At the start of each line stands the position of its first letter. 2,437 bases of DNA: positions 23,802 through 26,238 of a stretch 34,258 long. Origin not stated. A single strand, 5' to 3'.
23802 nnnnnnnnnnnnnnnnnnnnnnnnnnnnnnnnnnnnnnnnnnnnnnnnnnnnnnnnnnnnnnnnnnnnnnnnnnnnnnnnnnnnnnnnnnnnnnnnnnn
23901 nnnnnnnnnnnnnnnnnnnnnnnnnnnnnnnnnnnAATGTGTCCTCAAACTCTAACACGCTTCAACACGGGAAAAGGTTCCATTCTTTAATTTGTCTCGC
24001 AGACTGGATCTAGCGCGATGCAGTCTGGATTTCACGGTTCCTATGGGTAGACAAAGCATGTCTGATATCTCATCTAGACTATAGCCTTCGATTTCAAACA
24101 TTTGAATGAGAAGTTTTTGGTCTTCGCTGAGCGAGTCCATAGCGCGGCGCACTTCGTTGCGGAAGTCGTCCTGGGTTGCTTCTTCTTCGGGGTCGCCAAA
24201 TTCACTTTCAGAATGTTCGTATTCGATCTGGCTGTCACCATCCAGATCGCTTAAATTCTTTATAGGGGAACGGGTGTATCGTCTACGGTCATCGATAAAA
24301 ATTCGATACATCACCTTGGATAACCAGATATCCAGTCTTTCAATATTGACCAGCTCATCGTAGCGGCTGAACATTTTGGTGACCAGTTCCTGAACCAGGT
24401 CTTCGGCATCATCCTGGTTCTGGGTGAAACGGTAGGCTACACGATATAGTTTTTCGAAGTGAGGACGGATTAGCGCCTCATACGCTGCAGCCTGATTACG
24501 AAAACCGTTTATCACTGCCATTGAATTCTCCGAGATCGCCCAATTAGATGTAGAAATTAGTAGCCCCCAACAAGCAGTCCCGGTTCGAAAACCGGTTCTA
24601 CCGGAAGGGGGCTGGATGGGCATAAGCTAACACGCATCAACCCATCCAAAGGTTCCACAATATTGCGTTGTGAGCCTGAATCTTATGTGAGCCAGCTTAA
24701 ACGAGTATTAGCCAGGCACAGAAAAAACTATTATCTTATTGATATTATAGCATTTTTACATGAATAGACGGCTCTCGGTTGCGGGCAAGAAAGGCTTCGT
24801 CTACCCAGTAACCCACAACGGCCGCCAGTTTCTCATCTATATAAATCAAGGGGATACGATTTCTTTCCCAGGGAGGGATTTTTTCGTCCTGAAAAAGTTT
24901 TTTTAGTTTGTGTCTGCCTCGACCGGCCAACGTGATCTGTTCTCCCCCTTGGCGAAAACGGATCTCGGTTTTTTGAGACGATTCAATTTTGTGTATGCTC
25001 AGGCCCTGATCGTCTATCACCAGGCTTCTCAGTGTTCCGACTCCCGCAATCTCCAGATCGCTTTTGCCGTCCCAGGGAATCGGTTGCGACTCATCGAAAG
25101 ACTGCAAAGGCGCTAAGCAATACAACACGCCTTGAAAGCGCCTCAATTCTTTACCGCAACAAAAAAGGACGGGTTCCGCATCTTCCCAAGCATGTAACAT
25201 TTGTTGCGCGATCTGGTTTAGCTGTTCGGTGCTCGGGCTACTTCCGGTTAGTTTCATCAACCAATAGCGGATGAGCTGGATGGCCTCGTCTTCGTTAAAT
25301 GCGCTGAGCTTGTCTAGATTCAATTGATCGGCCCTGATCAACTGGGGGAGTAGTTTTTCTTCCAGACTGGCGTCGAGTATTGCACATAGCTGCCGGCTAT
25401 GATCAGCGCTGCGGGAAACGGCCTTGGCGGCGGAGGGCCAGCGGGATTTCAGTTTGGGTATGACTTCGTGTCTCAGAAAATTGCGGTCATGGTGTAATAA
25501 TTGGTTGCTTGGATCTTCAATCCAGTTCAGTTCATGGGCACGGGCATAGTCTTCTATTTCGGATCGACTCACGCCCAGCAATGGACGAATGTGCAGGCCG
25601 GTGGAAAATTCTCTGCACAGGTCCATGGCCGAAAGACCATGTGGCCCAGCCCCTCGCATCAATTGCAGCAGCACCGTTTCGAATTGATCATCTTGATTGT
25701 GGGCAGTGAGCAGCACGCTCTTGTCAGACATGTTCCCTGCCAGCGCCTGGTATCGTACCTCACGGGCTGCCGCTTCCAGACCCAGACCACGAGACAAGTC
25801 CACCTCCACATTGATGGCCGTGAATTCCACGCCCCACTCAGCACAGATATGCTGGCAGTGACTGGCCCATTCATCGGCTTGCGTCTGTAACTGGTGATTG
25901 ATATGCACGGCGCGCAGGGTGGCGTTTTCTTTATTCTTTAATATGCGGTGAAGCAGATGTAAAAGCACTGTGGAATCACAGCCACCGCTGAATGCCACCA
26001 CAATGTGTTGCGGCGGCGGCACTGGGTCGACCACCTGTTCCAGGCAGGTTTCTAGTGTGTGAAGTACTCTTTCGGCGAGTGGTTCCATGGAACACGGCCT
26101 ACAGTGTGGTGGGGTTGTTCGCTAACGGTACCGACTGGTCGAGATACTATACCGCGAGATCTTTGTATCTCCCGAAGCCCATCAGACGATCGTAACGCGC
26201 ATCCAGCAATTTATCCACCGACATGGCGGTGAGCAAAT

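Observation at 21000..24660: ECF sigma / ZAS anti-sigma / hyper-acidic secreted repeat protein / TPR-beta-barrel OMP module inserted between tilS and pyrG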

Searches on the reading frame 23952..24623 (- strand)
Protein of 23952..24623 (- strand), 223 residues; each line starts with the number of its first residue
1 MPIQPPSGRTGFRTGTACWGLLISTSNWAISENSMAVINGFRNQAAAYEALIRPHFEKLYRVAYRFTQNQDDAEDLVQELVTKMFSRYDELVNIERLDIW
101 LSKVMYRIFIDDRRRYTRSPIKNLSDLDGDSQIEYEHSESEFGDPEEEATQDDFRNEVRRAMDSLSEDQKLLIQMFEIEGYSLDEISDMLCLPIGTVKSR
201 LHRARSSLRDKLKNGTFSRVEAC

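Call 3: search_protein_families(library=pfam, proteins=[window:23952-24623:-], max_evalue=1)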
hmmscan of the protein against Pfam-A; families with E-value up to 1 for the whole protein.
window:23952-24623:- (223 aa): 6 families
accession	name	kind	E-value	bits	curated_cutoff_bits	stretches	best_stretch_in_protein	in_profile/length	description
PF08281.18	Sigma70_r4_2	-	2.8e-13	49.7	25.7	1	156-208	2-54/54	Sigma-70, region 4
PF04545.22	Sigma70_r4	-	9e-11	41.6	24.1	1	161-209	1-49/50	Sigma-70, region 4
PF04542.20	Sigma70_r2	-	1.4e-09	38.1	24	1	51-118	1-70/71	Sigma-70 region 2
PF07638.17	Sigma70_ECF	-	1.2e-06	29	21.1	1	45-213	16-184/185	ECF sigma factor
PF13384.12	HTH_23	-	0.035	14.4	24.6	1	165-204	2-41/50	Homeodomain-like domain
PF22029.2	PhyR_sigma2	-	0.13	12.8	27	1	52-105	1-54/55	Sigma2 domain of PhyR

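Call 4: search_protein_families(library=ncbifam, proteins=[window:23952-24623:-], max_evalue=1)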
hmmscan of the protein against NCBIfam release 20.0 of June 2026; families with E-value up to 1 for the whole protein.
window:23952-24623:- (223 aa): 98 families (the best 25 are shown)
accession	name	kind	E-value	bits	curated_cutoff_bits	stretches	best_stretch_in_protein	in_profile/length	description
NF058625.1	sigma_PG0214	equivalog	1.1e-30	106.6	130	1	46-215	4-164/170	GFO_1088 family ECF-type sigma factor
TIGR02937.1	sigma70-ECF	superfamily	1.9e-30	105.7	42.9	1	47-212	2-165/165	sigma-70 family RNA polymerase sigma factor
NF007229.0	PRK09647.1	equivalog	3.6e-29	101.7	265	1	41-215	39-205/220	RNA polymerase sigma factor SigE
TIGR02947.1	SigH_actino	hypoth_equivalog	4.3e-29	101.6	251.55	1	48-214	13-181/193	RNA polymerase sigma-70 factor, TIGR02947 family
NF008888.0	PRK11922.1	equivalog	3.9e-27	95.4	204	1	42-214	26-198/231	RNA polymerase sigma factor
NF007223.0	PRK09641.1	equivalog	9.3e-26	90.8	209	1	44-214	16-186/187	RNA polymerase sigma factor SigW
NF009171.0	PRK12518.1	equivalog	1.1e-23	84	208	1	31-214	13-186/191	RNA polymerase sigma factor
TIGR02983.1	SigE-fam_strep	subfamily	4.7e-23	81.8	141.55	1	44-214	4-160/162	SigE family RNA polymerase sigma factor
NF009166.1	PRK12513.1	equivalog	4.9e-23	81.8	206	1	44-214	20-188/193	RNA polymerase sigma factor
NF009174.0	PRK12522.1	equivalog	5.8e-23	81.8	217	1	49-214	6-169/175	RNA polymerase sigma factor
TIGR02954.1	Sig70_famx3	hypoth_equivalog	7e-23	81.2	188.5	1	39-214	9-169/170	RNA polymerase sigma-70 factor, TIGR02954 family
NF007225.0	PRK09643.1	equivalog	2.1e-22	79.9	190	1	45-214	26-184/204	RNA polymerase sigma factor SigM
TIGR02948.1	SigW_bacill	equivalog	3.4e-22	79.4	243.1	1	45-213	17-185/187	RNA polymerase sigma factor SigW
TIGR02985.1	Sig70_bacteroi1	subfamily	3.4e-21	76.1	126.4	1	47-212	2-162/162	RNA polymerase sigma-70 factor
TIGR02950.1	SigM_subfam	subfamily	5.2e-21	75.1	147.95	1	49-211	3-157/159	RNA polymerase sigma factor, SigM family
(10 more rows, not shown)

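Call 87: search_protein_families(library=padloc, proteins=[window:23952-24521:-], max_evalue=0.01)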
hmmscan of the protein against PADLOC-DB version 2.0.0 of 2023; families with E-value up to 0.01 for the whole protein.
window:23952-24521:- (189 aa): 0 families

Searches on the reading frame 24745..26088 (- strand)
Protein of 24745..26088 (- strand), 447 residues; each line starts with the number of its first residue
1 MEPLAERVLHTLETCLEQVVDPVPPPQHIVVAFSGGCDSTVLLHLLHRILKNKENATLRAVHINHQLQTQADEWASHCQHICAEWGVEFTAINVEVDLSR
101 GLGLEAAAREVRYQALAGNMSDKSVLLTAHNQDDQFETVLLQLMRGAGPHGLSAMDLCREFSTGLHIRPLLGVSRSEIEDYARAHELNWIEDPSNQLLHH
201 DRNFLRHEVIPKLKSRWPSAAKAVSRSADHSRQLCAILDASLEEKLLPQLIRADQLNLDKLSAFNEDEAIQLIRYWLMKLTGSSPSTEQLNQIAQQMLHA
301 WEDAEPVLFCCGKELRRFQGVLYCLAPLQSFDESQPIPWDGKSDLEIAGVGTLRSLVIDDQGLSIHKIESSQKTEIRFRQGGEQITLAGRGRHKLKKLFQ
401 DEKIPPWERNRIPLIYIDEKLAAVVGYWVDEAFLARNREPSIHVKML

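Call 10: find_related_loci(query=window:24745-26088:-, collection=genome_contigs, flank=10000)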
Query window:24745-26088:- (447 aa) in genome_contigs; peptide patterns used: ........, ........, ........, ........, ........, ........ (x = any residue, [..] = any of these).
71 stretches matched a pattern; 9 encode a relative of the query (tblastn E <= 1e-3); 9 distinct loci.
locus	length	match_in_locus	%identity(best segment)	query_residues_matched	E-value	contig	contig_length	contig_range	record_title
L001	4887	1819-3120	41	14-447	1e-95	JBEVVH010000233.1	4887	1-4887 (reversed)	MAG: Candidatus Thiodiazotropha sp. isolate AUST2 L127 c_000000000272, whole genome shotgun sequence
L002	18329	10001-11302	41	14-447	3e-94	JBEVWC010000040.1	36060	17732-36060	MAG: Candidatus Thiodiazotropha sp. isolate INDO1 L198 c_000000000033, whole genome shotgun sequence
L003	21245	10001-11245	40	12-429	6e-86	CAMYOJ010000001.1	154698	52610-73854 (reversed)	MAG: uncultured Woeseiaceae bacterium isolate FCS_Gamma_094 genome assembly, contig: scaffold_10, whole genome shotgun s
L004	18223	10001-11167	38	31-426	2e-76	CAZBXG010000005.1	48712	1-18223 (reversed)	MAG TPA_asm: uncultured Thiopseudomonas sp. isolate binchicken_co173_762 genome assembly, contig: NODE_2438_length_48712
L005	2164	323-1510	34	29-420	2e-55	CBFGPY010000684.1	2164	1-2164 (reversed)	MAG TPA_asm: uncultured Chromatiaceae bacterium isolate SRR14536361_concoct_21 genome assembly, contig: ERZ27321110.3813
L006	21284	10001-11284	34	2-427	7e-61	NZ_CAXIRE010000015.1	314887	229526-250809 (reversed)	MAG: Rheinheimera texasensis isolate cycles.exp.s115 k99_1925, whole genome shotgun sequence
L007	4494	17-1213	33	27-435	4e-50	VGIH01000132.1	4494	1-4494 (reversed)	MAG: Betaproteobacteria bacterium isolate K_Offshore_surface_m1_010 K_Offshore_surface_m1_010_Ga0194130_10027894, whole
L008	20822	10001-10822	38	25-300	4e-41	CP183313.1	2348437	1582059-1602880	Neisseriaceae bacterium B1 chromosome, complete genome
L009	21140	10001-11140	33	30-426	4e-34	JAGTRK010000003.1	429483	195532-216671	MAG: Burkholderiaceae bacterium isolate CTSoil_112 scaffold_9, whole genome shotgun sequence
